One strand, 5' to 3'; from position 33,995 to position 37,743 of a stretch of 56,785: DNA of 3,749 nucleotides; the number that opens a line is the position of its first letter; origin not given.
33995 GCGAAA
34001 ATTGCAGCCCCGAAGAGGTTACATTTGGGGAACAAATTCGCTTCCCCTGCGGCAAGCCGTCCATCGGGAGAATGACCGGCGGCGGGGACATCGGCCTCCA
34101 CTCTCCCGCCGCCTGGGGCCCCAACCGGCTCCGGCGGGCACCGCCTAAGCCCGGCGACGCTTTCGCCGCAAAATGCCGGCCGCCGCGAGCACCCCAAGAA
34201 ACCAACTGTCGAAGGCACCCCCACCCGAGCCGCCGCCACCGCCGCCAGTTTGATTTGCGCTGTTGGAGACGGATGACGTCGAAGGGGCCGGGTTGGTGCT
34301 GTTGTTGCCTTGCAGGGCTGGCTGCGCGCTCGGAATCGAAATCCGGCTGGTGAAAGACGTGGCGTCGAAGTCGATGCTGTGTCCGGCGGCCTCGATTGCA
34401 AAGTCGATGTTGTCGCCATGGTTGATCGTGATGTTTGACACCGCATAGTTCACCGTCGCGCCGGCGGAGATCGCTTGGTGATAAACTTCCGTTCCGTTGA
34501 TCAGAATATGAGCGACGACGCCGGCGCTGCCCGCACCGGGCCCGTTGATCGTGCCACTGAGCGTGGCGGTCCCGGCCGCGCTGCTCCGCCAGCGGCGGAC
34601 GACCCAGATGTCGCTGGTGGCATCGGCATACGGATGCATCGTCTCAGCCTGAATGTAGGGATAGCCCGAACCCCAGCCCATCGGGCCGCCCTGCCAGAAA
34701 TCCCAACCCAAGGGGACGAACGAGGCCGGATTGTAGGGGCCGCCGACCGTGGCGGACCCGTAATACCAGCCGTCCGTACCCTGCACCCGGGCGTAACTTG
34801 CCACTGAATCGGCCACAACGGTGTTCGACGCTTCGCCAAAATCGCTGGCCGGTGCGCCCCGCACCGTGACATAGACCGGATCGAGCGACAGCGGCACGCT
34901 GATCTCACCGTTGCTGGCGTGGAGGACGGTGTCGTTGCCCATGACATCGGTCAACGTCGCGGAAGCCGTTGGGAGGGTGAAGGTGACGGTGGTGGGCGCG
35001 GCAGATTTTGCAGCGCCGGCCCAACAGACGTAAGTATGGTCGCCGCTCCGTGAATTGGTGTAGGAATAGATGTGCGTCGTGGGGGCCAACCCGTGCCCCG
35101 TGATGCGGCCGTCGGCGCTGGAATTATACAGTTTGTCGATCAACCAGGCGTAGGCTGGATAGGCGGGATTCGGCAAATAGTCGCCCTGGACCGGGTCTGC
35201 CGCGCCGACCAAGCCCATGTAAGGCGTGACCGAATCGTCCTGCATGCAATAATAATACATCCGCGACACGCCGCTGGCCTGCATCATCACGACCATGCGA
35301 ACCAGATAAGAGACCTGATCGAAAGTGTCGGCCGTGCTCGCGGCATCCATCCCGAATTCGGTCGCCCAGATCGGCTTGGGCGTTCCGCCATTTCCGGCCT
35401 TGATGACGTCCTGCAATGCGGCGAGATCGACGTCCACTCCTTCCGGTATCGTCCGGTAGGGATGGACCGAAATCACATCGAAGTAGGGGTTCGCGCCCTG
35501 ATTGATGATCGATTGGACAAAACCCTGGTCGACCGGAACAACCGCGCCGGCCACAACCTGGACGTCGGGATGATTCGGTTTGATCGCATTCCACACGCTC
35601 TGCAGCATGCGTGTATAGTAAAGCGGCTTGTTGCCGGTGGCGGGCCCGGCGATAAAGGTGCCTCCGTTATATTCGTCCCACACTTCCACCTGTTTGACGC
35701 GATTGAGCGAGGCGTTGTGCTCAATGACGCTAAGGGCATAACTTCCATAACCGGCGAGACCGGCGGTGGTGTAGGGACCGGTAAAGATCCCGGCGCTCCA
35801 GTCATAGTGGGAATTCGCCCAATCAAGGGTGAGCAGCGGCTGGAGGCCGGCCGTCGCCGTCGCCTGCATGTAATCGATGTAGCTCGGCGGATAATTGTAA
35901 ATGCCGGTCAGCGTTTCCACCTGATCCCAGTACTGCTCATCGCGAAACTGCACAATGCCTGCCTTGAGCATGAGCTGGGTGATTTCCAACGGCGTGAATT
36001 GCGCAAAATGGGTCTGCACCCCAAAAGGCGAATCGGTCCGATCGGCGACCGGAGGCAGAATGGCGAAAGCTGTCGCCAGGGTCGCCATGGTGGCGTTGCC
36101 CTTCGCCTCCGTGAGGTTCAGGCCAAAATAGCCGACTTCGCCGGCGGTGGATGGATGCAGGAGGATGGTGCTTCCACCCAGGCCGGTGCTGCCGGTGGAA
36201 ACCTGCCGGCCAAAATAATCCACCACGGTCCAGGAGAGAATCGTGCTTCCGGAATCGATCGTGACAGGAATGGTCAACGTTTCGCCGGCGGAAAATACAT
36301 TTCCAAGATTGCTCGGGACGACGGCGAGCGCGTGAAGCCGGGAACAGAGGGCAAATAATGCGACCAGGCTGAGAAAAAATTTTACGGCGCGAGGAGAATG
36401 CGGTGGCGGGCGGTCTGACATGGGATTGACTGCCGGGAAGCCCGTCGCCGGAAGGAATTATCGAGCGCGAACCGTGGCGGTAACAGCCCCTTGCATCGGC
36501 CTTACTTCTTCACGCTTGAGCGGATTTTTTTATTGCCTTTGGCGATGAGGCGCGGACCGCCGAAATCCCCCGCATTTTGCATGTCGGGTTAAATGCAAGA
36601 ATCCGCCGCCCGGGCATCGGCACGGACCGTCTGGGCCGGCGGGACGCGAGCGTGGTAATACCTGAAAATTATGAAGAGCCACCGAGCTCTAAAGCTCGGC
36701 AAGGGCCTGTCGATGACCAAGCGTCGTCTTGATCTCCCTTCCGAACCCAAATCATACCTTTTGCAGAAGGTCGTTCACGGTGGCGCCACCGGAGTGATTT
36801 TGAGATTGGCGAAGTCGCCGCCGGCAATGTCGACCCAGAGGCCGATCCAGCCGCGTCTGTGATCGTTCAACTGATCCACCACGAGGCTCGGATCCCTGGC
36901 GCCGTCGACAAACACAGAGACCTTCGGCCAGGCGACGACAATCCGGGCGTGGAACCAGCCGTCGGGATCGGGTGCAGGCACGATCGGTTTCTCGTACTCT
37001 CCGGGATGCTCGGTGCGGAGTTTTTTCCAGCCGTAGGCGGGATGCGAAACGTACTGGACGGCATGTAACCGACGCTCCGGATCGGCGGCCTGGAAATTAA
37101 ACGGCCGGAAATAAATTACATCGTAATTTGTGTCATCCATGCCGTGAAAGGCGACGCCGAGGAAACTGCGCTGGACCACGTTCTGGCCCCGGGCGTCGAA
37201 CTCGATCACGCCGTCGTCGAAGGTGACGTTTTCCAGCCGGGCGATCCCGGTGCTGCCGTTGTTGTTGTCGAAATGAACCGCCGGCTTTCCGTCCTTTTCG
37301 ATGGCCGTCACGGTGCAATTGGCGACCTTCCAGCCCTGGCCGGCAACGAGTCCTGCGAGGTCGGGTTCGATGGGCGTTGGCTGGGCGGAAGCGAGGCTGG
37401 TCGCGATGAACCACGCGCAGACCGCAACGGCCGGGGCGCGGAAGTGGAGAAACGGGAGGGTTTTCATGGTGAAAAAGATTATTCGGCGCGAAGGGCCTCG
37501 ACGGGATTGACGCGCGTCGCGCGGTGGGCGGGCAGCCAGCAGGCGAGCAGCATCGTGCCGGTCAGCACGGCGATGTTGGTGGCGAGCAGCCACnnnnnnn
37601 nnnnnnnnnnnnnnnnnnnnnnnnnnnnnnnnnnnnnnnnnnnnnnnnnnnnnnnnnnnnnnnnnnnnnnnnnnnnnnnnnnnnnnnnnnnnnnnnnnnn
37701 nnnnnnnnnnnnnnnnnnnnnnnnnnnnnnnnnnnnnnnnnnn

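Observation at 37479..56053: One adaptor plus one ABC ATPase heading an array of six tandem 'orphan' ADOP double-FtsX permeases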

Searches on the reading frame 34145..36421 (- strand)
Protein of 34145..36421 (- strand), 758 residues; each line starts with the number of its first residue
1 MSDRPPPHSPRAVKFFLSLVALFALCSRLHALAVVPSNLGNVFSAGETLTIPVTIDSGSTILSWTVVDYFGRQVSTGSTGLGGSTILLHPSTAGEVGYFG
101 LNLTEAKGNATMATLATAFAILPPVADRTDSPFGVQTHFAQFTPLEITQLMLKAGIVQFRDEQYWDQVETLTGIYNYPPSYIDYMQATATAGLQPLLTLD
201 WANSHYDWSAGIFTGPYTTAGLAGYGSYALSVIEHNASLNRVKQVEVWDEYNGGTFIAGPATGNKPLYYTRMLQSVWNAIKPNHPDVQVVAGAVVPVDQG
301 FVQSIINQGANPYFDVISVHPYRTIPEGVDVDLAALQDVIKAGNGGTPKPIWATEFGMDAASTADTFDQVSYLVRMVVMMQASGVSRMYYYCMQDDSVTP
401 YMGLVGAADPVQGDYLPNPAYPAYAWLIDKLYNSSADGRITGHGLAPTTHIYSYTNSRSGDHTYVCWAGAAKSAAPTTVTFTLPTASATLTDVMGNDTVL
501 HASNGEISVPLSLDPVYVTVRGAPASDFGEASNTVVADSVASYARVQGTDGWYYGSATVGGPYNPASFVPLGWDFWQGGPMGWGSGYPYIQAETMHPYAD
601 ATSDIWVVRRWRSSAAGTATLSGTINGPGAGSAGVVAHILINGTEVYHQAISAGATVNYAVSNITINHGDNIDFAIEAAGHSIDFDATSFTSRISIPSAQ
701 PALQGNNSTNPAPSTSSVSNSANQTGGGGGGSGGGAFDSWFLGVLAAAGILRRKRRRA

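Call 10: search_protein_families(library=pfam, proteins=[window:34145-36421:-], max_evalue=0.00001)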
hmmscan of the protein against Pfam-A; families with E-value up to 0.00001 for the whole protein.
window:34145-36421:- (758 aa): 1 family
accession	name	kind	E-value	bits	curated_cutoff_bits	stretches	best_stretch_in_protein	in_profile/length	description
PF11790.14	Glyco_hydro_cc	-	3.8e-06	27.1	21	1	284-394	102-213/237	Glycosyl hydrolase catalytic core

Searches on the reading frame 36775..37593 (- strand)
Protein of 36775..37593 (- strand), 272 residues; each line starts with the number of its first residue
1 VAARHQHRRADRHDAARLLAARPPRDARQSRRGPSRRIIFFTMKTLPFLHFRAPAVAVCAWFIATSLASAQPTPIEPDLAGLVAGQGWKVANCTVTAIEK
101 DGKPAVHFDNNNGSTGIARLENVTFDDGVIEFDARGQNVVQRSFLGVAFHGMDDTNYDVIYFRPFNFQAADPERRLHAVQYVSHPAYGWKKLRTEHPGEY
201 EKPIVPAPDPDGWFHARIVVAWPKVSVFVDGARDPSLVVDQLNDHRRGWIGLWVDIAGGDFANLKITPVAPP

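Call 10: search_protein_families(library=pfam, proteins=[window:36775-37593:-], max_evalue=0.00001)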
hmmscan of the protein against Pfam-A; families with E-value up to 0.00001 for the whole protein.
window:36775-37593:- (272 aa): 0 families

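Call 53: search_protein_families(library=pfam, proteins=[window:36775-37467:-], max_evalue=0.01)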
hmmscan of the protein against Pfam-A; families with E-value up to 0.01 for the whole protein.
window:36775-37467:- (230 aa): 1 family
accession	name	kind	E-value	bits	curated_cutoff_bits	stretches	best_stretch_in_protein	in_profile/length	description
PF06439.18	3keto-disac_hyd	-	0.0067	16.9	26.8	1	45-224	13-186/187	3-keto-disaccharide hydrolase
